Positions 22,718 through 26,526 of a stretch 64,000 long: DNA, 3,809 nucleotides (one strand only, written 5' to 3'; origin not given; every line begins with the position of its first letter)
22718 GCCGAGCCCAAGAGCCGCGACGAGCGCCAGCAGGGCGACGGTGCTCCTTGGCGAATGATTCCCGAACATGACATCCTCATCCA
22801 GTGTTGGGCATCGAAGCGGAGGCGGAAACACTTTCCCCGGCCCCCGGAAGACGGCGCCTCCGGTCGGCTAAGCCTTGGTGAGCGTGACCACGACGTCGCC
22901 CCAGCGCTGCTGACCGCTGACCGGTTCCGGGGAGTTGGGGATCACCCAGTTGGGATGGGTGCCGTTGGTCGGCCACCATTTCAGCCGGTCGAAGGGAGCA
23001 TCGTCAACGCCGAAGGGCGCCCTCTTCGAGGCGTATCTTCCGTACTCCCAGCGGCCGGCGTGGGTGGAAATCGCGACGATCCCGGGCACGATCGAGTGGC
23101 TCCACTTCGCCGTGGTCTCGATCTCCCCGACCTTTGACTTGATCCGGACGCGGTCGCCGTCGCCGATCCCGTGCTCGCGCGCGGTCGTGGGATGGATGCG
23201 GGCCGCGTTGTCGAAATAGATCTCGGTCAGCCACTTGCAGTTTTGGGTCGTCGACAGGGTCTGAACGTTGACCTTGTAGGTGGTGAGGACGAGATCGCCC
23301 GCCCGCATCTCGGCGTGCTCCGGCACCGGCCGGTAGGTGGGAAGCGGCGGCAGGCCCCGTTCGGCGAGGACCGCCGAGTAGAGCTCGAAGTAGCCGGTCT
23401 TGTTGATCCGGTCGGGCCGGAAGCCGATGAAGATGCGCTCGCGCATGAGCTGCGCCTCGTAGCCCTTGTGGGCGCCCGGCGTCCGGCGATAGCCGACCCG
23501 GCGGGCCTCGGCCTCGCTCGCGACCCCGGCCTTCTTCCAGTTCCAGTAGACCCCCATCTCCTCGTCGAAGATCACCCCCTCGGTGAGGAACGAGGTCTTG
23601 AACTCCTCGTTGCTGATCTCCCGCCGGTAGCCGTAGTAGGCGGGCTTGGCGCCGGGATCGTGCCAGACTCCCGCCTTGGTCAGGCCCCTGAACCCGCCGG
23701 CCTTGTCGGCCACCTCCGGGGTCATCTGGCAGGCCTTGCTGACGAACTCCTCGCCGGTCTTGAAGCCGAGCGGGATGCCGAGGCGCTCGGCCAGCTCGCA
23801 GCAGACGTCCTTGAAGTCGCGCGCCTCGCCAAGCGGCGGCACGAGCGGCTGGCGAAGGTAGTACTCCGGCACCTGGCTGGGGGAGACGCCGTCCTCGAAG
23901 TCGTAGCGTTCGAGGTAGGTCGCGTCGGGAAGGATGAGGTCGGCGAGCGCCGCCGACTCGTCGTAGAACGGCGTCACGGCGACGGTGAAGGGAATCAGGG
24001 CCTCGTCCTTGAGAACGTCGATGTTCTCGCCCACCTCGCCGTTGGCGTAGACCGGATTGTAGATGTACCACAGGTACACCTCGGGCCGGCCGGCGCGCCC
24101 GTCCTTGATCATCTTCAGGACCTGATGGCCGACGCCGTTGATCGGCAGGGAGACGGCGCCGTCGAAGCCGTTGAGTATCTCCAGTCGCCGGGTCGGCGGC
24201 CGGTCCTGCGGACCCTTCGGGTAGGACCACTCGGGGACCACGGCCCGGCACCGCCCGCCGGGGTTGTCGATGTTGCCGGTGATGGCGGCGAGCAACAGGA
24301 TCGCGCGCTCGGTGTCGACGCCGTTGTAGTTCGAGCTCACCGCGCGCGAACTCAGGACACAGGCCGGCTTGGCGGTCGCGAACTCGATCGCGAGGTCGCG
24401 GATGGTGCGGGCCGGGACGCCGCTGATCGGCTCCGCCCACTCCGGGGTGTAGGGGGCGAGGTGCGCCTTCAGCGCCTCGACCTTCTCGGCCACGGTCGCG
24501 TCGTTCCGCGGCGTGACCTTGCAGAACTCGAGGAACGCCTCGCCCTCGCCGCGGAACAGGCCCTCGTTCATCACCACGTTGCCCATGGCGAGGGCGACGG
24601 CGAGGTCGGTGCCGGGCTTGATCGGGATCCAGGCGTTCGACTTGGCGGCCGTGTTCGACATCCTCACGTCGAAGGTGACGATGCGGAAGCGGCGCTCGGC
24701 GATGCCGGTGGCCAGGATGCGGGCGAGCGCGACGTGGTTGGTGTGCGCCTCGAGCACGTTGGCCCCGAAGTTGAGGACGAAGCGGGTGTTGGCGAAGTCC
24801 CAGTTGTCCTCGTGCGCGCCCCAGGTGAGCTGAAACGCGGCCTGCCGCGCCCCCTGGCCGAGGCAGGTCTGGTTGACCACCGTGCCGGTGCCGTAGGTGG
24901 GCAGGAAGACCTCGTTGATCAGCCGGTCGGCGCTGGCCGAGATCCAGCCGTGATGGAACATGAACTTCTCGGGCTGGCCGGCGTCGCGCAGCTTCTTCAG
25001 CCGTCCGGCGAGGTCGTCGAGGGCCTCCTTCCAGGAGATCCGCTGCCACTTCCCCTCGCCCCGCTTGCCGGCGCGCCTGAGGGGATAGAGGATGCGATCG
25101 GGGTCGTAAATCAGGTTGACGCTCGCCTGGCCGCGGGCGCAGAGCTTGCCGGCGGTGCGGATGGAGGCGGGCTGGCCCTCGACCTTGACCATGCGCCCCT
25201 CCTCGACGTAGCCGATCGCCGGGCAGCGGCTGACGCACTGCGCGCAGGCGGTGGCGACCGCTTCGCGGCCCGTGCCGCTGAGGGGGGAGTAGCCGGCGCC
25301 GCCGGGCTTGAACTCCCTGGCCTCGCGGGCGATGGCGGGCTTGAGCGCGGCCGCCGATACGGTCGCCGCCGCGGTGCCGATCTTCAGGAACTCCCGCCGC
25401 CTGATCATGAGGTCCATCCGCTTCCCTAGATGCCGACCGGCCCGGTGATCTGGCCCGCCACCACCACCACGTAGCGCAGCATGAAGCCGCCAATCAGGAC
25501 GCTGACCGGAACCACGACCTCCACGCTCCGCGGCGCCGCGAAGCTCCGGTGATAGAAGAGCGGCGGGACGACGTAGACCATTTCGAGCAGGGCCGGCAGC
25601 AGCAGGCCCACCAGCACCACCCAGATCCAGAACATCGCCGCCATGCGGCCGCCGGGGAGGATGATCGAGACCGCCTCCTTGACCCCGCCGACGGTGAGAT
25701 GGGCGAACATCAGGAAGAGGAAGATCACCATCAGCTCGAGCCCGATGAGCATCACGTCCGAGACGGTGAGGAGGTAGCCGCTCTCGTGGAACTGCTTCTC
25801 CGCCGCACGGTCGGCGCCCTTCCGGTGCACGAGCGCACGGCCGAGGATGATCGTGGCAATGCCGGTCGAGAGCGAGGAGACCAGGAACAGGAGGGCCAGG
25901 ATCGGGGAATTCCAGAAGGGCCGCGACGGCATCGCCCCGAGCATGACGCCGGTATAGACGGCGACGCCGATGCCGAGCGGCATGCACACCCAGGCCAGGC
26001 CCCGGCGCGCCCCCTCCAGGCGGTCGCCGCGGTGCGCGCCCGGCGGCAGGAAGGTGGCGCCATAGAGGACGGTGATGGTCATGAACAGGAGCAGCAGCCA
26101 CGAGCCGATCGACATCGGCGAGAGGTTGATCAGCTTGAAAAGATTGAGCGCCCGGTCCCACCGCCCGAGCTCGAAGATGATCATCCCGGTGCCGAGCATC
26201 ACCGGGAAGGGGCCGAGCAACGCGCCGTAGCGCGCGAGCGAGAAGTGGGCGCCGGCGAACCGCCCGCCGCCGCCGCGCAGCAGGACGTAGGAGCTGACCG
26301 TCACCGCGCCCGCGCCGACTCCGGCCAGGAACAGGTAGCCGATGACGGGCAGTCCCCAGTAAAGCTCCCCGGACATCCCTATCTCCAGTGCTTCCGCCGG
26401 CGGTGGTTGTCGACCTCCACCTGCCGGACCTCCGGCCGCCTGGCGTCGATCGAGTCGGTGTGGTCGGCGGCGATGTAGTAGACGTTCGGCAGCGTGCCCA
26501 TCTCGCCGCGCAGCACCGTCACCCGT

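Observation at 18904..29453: Ten-kb Tat-exported molybdoenzyme cluster in ttrBCA gene order wrapped in four c-type cytochromes: candidate uncharacterised respiratory module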

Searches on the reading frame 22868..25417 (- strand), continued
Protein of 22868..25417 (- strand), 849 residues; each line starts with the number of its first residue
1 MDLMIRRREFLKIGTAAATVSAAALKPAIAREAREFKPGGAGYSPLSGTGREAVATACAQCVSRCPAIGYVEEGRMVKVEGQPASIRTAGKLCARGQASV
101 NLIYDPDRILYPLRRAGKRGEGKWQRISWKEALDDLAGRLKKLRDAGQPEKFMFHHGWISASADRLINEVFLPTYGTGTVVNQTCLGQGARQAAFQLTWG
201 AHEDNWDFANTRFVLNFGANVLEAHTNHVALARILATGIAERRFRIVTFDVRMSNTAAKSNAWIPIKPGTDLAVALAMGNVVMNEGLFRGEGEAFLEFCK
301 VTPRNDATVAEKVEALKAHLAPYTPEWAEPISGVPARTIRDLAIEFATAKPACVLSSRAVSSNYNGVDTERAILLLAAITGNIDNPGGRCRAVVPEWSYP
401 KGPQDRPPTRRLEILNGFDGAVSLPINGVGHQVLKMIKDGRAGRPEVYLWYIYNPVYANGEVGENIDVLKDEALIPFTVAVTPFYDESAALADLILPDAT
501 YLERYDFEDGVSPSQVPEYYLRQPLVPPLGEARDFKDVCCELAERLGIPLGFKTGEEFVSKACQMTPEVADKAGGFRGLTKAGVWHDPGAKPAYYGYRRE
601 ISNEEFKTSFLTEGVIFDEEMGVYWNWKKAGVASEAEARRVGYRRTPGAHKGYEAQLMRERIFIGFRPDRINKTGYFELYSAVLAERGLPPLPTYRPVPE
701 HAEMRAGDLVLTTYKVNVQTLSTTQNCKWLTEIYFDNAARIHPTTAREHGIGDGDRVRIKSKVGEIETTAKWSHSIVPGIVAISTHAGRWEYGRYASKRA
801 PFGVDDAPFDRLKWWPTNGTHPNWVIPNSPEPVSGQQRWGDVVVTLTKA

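Call 106: search_protein_representatives(protein=window:22868-25408:-)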
Query: 846 residues. Proteins with E-value up to 0.001 (for the whole library): 13310; up to 1e-10: 5947; up to 1e-30: 1242. The best 150 are listed.
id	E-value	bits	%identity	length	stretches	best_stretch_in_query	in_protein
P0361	1.7e-265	899.7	64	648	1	2-601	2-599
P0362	1.2e-247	840.6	52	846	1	50-843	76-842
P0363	3.9e-213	726.4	53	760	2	2-582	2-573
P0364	2.1e-199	681.0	48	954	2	37-632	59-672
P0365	5.2e-199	679.7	45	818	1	3-846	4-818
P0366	5.2e-199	679.7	50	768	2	39-588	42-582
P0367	8.1e-174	596.4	46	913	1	32-846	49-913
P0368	1.2e-162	559.4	62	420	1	110-497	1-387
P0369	1.3e-156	539.4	52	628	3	189-434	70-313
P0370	1.2e-155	536.2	43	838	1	23-845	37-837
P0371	2.5e-155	535.2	42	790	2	2-597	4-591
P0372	2.4e-151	522.0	44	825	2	15-591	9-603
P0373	5.1e-148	511.0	49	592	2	332-846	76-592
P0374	1.1e-145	503.3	42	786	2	2-620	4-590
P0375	1.6e-137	476.3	39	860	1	3-843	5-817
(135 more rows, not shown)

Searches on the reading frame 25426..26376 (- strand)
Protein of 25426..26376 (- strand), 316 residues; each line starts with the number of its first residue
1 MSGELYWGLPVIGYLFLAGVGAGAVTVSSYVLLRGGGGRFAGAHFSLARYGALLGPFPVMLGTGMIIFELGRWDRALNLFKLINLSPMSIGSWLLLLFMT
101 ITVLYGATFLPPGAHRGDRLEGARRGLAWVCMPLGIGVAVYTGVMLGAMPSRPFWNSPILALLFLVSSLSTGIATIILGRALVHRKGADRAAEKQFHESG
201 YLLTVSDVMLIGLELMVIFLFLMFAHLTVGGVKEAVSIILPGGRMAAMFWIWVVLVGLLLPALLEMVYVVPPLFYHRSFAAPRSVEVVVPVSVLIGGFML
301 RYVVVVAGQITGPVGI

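Call 4: search_protein_families(library=pfam, proteins=[window:25426-26376:-], max_evalue=0.01)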
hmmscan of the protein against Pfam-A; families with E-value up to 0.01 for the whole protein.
window:25426-26376:- (316 aa): 2 families
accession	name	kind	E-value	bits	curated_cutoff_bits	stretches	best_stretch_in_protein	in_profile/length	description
PF03916.19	NrfD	-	8.3e-45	154.2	25.8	1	2-311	6-311/313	Polysulphide reductase, NrfD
PF14589.11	NrfD_2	-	1.3e-07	32.1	27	1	11-310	19-274/281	Polysulfide reductase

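Call 5: search_protein_families(library=ncbifam, proteins=[window:25426-26376:-], max_evalue=0.01)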
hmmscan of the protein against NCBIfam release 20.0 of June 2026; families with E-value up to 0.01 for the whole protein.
window:25426-26376:- (316 aa): 3 families
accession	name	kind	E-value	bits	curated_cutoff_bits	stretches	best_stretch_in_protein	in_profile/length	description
TIGR03148.1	cyt_nit_nrfD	equivalog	9.1e-32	110.6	347.6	2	131-311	148-314/316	cytochrome c nitrite reductase subunit NrfD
NF045798.1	DsrP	equivalog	2.5e-09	37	350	1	1-228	43-252/346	sulfate reduction electron transfer complex DsrMKJOP subunit DsrP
NF045714.1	sulf_resp_HmcC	equivalog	0.00069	19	550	1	152-201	187-236/376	sulfate respiration complex protein HmcC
